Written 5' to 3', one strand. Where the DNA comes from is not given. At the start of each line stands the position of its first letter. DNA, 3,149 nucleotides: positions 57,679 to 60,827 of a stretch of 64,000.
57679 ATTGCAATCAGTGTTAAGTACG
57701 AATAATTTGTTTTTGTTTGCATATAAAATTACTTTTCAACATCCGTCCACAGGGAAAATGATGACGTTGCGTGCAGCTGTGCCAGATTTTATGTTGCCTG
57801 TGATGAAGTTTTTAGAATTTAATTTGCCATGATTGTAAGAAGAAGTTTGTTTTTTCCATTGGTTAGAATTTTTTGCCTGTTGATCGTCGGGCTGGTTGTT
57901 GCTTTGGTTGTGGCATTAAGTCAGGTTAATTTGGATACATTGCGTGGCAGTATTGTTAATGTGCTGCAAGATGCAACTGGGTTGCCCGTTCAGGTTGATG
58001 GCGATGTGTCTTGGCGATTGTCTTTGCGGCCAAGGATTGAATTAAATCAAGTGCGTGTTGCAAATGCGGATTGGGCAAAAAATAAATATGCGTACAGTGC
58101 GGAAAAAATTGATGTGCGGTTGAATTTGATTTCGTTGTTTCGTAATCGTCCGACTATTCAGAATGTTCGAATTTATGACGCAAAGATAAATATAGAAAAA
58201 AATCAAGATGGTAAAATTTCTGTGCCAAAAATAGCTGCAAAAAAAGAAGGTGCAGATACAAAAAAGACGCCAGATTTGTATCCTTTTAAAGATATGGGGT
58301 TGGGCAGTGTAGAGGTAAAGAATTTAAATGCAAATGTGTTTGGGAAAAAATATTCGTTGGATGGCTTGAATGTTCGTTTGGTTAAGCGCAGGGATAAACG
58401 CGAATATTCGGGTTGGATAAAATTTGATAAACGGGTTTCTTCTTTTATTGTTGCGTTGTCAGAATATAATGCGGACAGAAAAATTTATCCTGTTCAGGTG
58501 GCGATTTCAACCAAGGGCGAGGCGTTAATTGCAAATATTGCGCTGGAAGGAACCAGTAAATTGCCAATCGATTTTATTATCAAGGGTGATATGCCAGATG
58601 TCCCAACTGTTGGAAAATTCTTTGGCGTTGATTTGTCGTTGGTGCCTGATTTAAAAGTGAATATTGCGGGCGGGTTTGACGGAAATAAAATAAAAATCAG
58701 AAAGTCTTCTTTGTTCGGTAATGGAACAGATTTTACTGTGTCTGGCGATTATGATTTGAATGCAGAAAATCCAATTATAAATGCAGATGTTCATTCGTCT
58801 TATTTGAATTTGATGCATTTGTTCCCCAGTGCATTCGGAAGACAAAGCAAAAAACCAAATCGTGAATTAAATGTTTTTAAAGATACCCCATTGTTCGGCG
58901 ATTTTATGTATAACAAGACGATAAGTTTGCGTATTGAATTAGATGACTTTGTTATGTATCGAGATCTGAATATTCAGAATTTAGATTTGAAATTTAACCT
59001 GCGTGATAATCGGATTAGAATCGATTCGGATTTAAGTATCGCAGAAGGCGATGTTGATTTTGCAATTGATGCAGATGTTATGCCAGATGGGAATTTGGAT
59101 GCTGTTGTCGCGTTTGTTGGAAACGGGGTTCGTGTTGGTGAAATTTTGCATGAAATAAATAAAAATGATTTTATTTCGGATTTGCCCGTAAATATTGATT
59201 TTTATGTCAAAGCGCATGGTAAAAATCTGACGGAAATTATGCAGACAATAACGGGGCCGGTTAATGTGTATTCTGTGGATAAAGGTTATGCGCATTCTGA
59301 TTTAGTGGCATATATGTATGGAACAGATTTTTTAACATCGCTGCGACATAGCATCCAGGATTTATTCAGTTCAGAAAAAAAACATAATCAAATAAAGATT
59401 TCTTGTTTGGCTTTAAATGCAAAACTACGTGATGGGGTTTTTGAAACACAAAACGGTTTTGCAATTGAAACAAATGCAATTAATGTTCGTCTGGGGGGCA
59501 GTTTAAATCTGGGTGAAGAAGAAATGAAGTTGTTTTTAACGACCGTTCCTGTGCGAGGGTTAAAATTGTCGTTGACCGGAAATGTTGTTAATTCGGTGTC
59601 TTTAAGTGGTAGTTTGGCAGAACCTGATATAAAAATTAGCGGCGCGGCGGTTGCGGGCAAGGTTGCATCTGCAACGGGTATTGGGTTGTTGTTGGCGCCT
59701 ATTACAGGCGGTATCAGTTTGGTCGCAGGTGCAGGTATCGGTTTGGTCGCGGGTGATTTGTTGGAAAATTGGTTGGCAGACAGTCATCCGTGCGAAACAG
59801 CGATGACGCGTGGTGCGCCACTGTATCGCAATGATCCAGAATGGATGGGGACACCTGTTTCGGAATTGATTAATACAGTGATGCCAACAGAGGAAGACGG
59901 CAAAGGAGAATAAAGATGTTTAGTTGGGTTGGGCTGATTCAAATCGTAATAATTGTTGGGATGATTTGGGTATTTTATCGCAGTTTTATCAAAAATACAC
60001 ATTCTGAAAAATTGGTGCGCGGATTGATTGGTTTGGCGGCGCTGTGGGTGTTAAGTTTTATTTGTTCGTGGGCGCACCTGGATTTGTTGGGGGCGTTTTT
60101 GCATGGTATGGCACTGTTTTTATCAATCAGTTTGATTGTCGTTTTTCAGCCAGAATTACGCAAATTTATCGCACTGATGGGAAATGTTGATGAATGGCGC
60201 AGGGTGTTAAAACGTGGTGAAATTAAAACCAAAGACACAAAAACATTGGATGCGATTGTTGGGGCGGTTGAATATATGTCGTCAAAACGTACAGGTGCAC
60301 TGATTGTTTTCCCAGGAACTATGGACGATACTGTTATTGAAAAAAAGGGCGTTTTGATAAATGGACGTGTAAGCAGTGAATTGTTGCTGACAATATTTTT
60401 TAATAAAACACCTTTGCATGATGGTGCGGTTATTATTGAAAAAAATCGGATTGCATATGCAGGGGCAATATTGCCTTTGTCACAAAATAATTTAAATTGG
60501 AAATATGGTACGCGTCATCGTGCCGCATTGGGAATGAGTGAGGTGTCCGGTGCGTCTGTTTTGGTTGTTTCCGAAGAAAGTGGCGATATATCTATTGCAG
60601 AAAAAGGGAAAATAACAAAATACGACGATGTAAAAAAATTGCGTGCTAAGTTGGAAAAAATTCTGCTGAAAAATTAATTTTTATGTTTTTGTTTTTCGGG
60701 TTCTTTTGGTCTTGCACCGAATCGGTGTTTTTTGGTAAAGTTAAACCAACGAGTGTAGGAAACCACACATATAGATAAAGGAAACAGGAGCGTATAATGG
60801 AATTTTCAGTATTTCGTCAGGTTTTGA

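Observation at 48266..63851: A dispersed family of secreted proteins shares a coiled-coil / K-[CK]-x-K-S-x-K / glycine-zipper core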

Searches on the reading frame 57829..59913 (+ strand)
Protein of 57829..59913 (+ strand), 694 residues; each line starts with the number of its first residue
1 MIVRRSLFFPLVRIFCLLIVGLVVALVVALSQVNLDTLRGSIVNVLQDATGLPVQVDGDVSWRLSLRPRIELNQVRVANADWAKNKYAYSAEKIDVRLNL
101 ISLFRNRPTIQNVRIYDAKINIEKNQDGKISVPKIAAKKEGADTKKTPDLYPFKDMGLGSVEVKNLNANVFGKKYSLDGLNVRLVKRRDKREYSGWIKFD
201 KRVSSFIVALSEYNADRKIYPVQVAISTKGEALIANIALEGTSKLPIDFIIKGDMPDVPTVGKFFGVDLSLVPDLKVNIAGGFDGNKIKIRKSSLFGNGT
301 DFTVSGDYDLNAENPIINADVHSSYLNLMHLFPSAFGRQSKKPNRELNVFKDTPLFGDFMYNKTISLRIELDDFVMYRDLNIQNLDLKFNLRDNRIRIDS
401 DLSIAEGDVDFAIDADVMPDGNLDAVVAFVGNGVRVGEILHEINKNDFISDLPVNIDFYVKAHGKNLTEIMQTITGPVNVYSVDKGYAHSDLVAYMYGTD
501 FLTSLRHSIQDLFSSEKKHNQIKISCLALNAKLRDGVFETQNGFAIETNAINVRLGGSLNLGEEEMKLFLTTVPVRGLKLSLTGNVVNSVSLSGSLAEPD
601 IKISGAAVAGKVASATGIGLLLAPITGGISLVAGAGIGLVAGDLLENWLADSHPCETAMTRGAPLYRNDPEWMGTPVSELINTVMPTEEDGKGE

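Call 35: search_protein_families(library=pfam, proteins=[window:57829-59913:+], max_evalue=0.001)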
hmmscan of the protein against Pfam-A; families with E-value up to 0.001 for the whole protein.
window:57829-59913:+ (694 aa): 3 families
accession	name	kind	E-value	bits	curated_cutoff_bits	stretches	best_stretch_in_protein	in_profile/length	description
PF05170.20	AsmA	-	4.7e-18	65.8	29.8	1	14-138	11-133/607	AsmA family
PF13116.12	YhdP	-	7e-15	54.5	46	1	16-194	18-181/1224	YhdP protein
PF05359.17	DUF748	-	8.3e-08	31.2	50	1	13-165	16-156/1037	Domain of Unknown Function (DUF748)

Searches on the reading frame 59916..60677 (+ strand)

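Call 35: search_protein_families(library=pfam, proteins=[window:59916-60677:+], max_evalue=0.001)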
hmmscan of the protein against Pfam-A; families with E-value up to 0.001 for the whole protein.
window:59916-60677:+ (253 aa): 2 families
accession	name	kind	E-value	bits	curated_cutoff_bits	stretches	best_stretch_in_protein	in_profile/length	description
PF02457.21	DAC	-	9.3e-39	132.1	27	1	117-232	3-118/119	DisA bacterial checkpoint controller nucleotide-binding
PF19293.4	CdaA_N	-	0.00015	22.3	23.8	1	5-80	8-80/81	CdaA N-terminal transmembrane domain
